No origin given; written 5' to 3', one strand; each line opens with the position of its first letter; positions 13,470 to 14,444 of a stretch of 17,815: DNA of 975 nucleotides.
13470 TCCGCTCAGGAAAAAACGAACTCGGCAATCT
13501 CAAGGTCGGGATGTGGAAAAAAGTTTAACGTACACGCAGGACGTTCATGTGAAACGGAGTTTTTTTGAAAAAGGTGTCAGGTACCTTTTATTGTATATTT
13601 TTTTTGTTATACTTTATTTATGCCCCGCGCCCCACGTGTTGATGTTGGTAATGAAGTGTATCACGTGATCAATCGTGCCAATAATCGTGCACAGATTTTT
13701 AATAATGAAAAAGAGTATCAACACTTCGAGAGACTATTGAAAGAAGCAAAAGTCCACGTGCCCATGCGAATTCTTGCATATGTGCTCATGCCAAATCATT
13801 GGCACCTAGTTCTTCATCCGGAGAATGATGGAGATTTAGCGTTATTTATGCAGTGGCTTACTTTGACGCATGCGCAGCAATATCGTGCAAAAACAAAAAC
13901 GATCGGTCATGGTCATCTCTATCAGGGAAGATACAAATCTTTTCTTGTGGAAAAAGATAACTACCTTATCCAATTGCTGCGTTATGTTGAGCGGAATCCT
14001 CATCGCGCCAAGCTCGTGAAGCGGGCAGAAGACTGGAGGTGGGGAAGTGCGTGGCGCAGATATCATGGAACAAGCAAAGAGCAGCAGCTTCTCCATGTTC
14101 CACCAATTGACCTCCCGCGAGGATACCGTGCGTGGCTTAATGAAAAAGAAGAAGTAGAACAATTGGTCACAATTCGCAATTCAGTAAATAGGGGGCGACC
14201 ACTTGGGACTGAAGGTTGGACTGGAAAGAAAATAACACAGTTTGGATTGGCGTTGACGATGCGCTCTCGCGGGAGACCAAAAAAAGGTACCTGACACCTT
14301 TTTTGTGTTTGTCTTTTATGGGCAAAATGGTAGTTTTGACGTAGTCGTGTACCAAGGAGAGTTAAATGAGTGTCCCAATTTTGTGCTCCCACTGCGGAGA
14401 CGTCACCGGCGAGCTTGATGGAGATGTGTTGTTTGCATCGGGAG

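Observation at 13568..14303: HUH tyrosine transposase (RAYT or IS200-like TnpA) bracketed by inverted copies of a 22-nt hairpin (REP-like), forming a minimal 736-bp unit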

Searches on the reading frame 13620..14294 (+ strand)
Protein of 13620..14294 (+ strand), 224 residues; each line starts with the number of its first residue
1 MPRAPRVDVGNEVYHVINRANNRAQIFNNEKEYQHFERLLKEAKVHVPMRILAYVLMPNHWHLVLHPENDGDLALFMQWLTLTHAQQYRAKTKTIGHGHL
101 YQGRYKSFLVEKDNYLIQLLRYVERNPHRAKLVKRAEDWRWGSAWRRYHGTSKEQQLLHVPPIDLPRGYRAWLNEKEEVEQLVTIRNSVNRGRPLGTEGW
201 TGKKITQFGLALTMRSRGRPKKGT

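Call 7: search_protein_families(library=pfam, proteins=[window:13620-14294:+], max_evalue=0.01)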
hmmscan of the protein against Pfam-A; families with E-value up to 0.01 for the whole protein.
window:13620-14294:+ (224 aa): 1 family
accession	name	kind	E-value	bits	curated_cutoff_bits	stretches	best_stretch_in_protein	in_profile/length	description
PF01797.21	Y1_Tnp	-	1.3e-17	64.5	23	1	13-126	6-121/121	Transposase IS200 like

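Call 8: search_protein_families(library=ncbifam, proteins=[window:13620-14294:+], max_evalue=1)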
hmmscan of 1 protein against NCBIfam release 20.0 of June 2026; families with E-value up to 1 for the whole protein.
window:13620-14294:+ (224 aa): 2 families
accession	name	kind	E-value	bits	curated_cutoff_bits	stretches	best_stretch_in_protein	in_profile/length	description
NF047646.1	REP_Tyr_transpos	equivalog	1.6e-20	73.5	80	1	5-141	3-145/146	REP-associated tyrosine transposase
NF033573.1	transpos_IS200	equivalog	0.00028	21.1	55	1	11-95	10-93/126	IS200/IS605 family transposase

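Call 9: find_homologous_proteins(query=window:13620-14291:+, max_evalue=0.00001)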
Query window:13620-14291:+ (224 aa): 7793 proteins with E <= 0.00001 among 8000 candidates; the best 120 are listed.
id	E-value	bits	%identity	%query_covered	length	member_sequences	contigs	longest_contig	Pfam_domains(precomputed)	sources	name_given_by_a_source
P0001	6.0e-151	518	100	100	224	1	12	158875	PF01797.22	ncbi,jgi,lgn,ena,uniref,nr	ncbi:MAG: hypothetical protein A2845_06280 [Candidatus Lloydbacteria bacterium RIFCSPHIGHO2_01_FULL_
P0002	1.2e-122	426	81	100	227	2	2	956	PF01797.22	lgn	-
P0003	2.3e-105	369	71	100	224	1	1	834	PF01797.22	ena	-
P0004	2.0e-104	366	69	99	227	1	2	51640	PF01797.22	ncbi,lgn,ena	-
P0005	8.6e-102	357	68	99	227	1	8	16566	PF01797.22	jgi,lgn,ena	-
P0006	2.1e-101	356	69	100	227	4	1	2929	PF01797.22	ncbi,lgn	-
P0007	2.9e-101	356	70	99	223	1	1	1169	PF01797.22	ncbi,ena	-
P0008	1.9e-96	340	66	100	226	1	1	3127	PF01797.22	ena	-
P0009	3.2e-96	339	66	99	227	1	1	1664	PF01797.22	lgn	-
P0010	5.7e-96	338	66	100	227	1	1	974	PF01797.22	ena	-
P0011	1.6e-95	337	65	100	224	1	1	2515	PF01797.22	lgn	-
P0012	2.1e-94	333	64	99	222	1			PF01797.22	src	-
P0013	7.3e-94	332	64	100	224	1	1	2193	PF01797.22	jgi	jgi:putative transposase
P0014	9.1e-94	331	63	100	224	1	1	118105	PF01797.22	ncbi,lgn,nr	ncbi:MAG: transposase [bacterium]|nr:transposase [bacterium]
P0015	1.1e-93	331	63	99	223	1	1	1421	PF01797.22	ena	-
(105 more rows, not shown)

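Call 11: search_solved_structures(query=A1, max_evalue=0.01, show_alignments=2)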
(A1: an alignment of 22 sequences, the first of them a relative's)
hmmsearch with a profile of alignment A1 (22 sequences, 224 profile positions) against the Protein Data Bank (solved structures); distinct sequences matched with E-value up to 0.01: 4.
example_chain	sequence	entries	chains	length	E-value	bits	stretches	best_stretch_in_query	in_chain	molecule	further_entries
4er8_A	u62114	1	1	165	5.2e-05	26.2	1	10-146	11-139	TnpArep for protein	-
2xm3_A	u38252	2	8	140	0.0013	21.7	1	14-125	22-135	TRANSPOSASE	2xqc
2xma_A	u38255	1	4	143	0.0014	21.6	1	13-125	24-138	TRANSPOSASE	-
2xo6_A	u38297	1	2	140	0.0046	19.9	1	14-111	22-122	TRANSPOSASE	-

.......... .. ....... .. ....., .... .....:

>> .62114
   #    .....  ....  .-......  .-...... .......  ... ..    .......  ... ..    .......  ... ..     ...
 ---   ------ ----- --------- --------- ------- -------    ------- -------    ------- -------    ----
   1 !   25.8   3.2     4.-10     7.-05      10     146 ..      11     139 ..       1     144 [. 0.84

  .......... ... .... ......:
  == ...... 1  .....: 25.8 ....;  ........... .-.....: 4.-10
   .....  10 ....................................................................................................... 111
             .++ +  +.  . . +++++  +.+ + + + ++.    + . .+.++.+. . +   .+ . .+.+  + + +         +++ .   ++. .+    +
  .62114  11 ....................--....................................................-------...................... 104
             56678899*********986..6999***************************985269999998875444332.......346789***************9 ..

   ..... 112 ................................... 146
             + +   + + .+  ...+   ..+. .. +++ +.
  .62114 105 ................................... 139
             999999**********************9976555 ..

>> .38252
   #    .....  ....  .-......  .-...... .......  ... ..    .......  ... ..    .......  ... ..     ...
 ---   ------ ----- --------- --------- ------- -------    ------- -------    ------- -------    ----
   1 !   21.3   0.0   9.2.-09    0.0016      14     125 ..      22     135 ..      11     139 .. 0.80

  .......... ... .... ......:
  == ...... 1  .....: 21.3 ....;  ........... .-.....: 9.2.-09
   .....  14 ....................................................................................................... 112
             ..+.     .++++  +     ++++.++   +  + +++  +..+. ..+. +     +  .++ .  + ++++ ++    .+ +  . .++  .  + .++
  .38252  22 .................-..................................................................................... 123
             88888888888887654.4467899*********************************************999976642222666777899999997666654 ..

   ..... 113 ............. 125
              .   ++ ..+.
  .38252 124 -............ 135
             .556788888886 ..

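Call 31: find_encoding_contigs(protein=P0001, flank=10000, max_places=6)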
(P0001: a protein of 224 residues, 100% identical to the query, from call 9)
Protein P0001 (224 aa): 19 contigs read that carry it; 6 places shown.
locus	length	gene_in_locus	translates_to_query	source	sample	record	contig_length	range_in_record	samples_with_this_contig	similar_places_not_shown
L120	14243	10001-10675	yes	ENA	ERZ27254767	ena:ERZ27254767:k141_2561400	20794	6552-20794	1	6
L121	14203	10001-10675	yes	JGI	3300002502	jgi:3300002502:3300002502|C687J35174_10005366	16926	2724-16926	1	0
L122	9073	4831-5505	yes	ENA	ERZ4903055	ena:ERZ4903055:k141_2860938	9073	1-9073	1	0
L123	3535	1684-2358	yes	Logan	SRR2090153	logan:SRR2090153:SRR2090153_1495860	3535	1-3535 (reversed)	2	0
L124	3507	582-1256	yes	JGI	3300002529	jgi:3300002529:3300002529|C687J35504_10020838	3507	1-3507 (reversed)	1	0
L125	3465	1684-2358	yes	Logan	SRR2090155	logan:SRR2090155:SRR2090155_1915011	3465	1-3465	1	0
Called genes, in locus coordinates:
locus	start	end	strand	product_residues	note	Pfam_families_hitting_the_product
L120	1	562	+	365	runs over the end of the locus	PF13521:AAA_28, PF01928:CYTH (faint)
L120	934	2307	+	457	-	PF00092:VWA, PF13519:VWA_2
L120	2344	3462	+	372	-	PF01098:FTSW_RODA_SPOVE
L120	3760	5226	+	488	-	PF20154:LNT_N, PF00795:CN_hydrolase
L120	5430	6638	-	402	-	PF13477:Glyco_trans_4_2 (weak), PF13439:Glyco_transf_4, PF13579:Glyco_trans_4_4, PF13524:Glyco_trans_1_2 (faint), PF20706:GT4-conflict, PF00534:Glycos_transf_1, PF13692:Glyco_trans_1_4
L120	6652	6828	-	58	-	-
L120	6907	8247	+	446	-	PF02397:Bac_transf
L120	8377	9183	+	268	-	PF12146:Hydrolase_4 (faint)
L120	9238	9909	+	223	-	PF01479:S4 (weak), PF00849:PseudoU_synth_2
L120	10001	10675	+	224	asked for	PF01797:Y1_Tnp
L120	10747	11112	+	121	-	-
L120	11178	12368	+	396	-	PF00464:SHMT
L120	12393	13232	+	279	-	PF00763:THF_DHG_CYH, PF02882:THF_DHG_CYH_C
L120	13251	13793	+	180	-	PF01569:PAP2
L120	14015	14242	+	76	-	?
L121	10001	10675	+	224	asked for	PF01797:Y1_Tnp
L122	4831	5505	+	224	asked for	PF01797:Y1_Tnp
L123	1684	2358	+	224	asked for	PF01797:Y1_Tnp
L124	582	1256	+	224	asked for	PF01797:Y1_Tnp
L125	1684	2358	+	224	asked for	PF01797:Y1_Tnp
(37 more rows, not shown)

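Call 32: find_related_loci(query=A1, collection=metagenome_contigs, flank=6000)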
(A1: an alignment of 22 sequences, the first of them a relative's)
Query A1 (224 aa) in metagenome_contigs; peptide patterns used: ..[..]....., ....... (x = any residue, [..] = any of these).
600 stretches matched a pattern (row limit reached: there are more); 579 encode a relative of the query (tblastn E <= 1e-3); the best 80 are kept; 80 distinct loci.
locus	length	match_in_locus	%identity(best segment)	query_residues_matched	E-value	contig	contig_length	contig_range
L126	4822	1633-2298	68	1-222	2e-105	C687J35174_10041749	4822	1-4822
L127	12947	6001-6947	62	1-224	6e-95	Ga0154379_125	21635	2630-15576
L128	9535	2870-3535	59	1-222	2e-94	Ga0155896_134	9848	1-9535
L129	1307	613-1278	60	1-222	2e-98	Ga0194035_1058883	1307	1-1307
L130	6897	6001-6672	54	1-224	5e-88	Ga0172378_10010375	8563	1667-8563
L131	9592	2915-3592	56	1-224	2e-86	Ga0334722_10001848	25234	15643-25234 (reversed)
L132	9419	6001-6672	54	1-224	5e-86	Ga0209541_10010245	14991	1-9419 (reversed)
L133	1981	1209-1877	56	1-223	1e-89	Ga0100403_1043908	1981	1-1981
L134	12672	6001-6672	55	1-224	8e-86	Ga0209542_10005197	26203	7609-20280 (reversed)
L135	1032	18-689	58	1-224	5e-92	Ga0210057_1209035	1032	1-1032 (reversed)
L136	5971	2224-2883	57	1-220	5e-84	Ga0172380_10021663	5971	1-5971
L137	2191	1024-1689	56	1-222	1e-86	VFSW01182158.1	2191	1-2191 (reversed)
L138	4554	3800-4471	54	1-224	2e-83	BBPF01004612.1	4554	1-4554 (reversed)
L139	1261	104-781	57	1-224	1e-88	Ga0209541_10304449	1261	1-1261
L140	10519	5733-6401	58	1-223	2e-82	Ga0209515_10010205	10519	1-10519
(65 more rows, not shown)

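Call 35: search_protein_families(library=pfam, proteins=[window:13620-14291:+], max_evalue=10)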
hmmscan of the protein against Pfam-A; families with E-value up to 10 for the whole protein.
window:13620-14291:+ (224 aa): 1 family
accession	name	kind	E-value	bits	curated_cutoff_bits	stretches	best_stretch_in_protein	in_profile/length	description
PF01797.21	Y1_Tnp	-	1.3e-17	64.5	23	1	13-126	6-121/121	Transposase IS200 like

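Call 45: predict_structure(alignment_id=A3)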
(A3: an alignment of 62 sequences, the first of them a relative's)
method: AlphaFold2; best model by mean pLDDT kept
length: 224 residues; sequences in the alignment: 62
mean_pLDDT: 88.4   pTM: 0.87
mean pLDDT of the five models: 88.4, 86.8, 82.7, 79.8, 79.4
residues with pLDDT >= 90: 154; 70-90: 46; 50-70: 19; < 50: 5
segments of 3 or more residues with pLDDT < 50: none
pLDDT, mean of each block of 10 residues (from residue 1): 69 91 84 94 95 96 96 93 86 65 77 95 96 97 97 95 95 92 91 92 90 72 54
secondary structure, 60 per line:
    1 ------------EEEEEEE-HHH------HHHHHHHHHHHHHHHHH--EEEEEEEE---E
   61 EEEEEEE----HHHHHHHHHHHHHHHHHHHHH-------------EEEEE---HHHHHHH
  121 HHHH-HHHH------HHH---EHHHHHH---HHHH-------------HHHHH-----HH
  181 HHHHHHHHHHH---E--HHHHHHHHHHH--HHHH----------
elements in order: E13-19 H30-46 E49-56 E60-67 H72-92 E106-110 H114-124 H126-129 H143-148 H152-155 H169-173 H179-191 H198-208 H211-214

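Call 48: fold_search(model_id=the predicted structure, library=pdb)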
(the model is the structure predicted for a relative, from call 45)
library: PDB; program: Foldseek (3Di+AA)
matches with E <= 10: 1175; with E <= 0.001: 15
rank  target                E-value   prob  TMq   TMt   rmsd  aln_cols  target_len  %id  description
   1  4er8_A                1.9e-07  1.00  0.51  0.67   5.0       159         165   19  Structure of the REP associates tyrosine transposase bound to a REP hairpin (released 2012-08-15)
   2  2xqc_D                6.3e-05  1.00  0.38  0.61   9.0       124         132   18  DEINOCOCCUS RADIODURANS ISDRA2 TRANSPOSASE COMPLEXED WITH LEFT END RECOGNITION AND CLEAVAGE SITE AND ZN (released 2010-10-13)
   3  2xo6_A                7.5e-05  1.00  0.38  0.60   7.7       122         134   18  DEINOCOCCUS RADIODURANS ISDRA2 TRANSPOSASE Y132F MUTANT COMPLEXED WITH LEFT END RECOGNITION AND CLEAVAGE SITE (released 2010-10-13)
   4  2xma_B                8.5e-05  1.00  0.39  0.62   7.5       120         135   20  DEINOCOCCUS RADIODURANS ISDRA2 TRANSPOSASE RIGHT END DNA COMPLEX (released 2010-10-13)
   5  2xma_E                9.6e-05  1.00  0.38  0.57   7.7       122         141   19  DEINOCOCCUS RADIODURANS ISDRA2 TRANSPOSASE RIGHT END DNA COMPLEX (released 2010-10-13)
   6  2xm3_C                1.5e-04  1.00  0.38  0.62   6.1       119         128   18  Deinococcus radiodurans ISDra2 Transposase Left end DNA complex (released 2010-10-13)
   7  2xm3_B                1.7e-04  1.00  0.36  0.59   3.6       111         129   18  Deinococcus radiodurans ISDra2 Transposase Left end DNA complex (released 2010-10-13)
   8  2xma_A                1.8e-04  1.00  0.38  0.58   7.6       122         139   19  DEINOCOCCUS RADIODURANS ISDRA2 TRANSPOSASE RIGHT END DNA COMPLEX (released 2010-10-13)
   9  2a6o_A                1.8e-04  1.00  0.36  0.51  14.5       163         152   15  Crystal Structure of the ISHp608 Transposase in Complex with Stem-loop DNA (released 2005-10-25)
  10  2xo6_D                2.0e-04  1.00  0.38  0.62   6.5       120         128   18  DEINOCOCCUS RADIODURANS ISDRA2 TRANSPOSASE Y132F MUTANT COMPLEXED WITH LEFT END RECOGNITION AND CLEAVAGE SITE (released 2010-10-13)
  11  2xm3_A                2.1e-04  1.00  0.36  0.58   6.5       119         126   17  Deinococcus radiodurans ISDra2 Transposase Left end DNA complex (released 2010-10-13)
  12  2f4f_A                3.1e-04  1.00  0.37  0.60  11.7       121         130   17  Crystal structure of IS200 transposase (released 2005-12-13)
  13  2xm3_D                4.2e-04  1.00  0.35  0.56   7.1       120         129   18  Deinococcus radiodurans ISDra2 Transposase Left end DNA complex (released 2010-10-13)
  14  2a6m_B                6.8e-04  1.00  0.38  0.54   5.5       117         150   14  Crystal Structure of the ISHp608 Transposase (released 2005-10-25)
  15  2ec2_A                7.6e-04  1.00  0.33  0.52   7.7       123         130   15  Crystal structure of transposase from Sulfolobus tokodaii (released 2007-02-27)
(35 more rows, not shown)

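Call 55: search_dna_similar(query=window:13620-14291:+, collection=plasmids, mode=protein, max_rows=15)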
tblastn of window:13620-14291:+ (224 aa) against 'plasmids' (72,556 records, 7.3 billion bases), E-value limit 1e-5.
Records with a match: 16; places in all: 19; records where one place covers at least 80% of the query: 9.
Best place of each record, by identity: <60% 16.
By first word of the organism name: Skermanella 3; Rhodospirillum 2; Legionella 2; Iodobacter 1; Pseudomonas 1; Pseudoalteromonas 1; Burkholderia 1; Acetoanaerobium 1; Sporomusa 1; Nostoc 1; and 2 more.
By predicted mobility (MOB-suite, as given by PLSDB): non-mobilizable 11; mobilizable 3; conjugative 2.
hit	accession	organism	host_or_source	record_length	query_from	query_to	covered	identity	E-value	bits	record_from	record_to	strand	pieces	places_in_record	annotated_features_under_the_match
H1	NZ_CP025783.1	Iodobacter fluviatilis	whole organism,Glacial lake sediment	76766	1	220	98%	31.9%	7e-24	105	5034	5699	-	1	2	transposase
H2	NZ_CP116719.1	Pseudomonas aeruginosa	Homo sapiens,urine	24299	1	221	99%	30.7%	1e-23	105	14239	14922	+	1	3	transposase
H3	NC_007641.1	Rhodospirillum rubrum ATCC 11170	-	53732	1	222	99%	29.1%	5e-20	95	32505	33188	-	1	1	transposase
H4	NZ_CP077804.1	Rhodospirillum rubrum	cell culture,culture collection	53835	1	222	99%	29.1%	5e-20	95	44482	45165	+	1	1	transposase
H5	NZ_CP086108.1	Skermanella mucosa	single cell,crude oil contaminated ...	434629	1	220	98%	29.3%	8e-20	94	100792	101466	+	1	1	transposase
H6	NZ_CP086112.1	Skermanella rosea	single cell,hydrocarbon-contaminated ...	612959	1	224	100%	28.4%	4e-19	92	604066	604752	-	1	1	transposase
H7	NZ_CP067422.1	Skermanella sp. TT6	Homo sapiens,single cell,skin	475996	1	224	100%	28.4%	8e-18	89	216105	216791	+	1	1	transposase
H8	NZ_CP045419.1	Pseudoalteromonas sp. THAF3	pure culture,Surface of a polyethylene ...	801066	1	224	100%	28.2%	5e-18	89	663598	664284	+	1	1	none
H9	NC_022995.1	Burkholderia sp. M701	-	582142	1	221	99%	24.8%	3e-10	66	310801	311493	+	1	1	transposase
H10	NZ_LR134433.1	Legionella adelaidensis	environmental,Cooling tower water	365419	1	143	64%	35.0%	3e-20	96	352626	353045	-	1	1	transposase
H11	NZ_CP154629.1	Acetoanaerobium noterae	cell culture,Sludge of a digestion ...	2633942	1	143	64%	33.8%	4e-15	81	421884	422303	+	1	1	none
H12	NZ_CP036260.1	Sporomusa termitida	whole organism,intestinal contents of ...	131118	1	130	58%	33.8%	5e-14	77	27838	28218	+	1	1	transposase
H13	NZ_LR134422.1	Legionella adelaidensis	environmental,Cooling tower water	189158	28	143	52%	34.9%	9e-10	65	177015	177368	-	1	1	hypothetical protein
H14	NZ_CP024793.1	Nostoc flagelliforme CCNUN1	cell culture,desert soil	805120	1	132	59%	28.9%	3e-6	55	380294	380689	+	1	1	transposase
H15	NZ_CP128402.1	Candidatus Chlorohelix allophototropha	Single colony of Candidatus Chlorohelix ...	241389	51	143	42%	32.3%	6e-6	54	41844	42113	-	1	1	transposase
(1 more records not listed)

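Call 56: search_dna_similar(query=window:13620-14291:+, collection=phages, mode=protein, max_rows=10)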
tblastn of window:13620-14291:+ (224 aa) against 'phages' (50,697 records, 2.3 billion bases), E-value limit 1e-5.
No match.
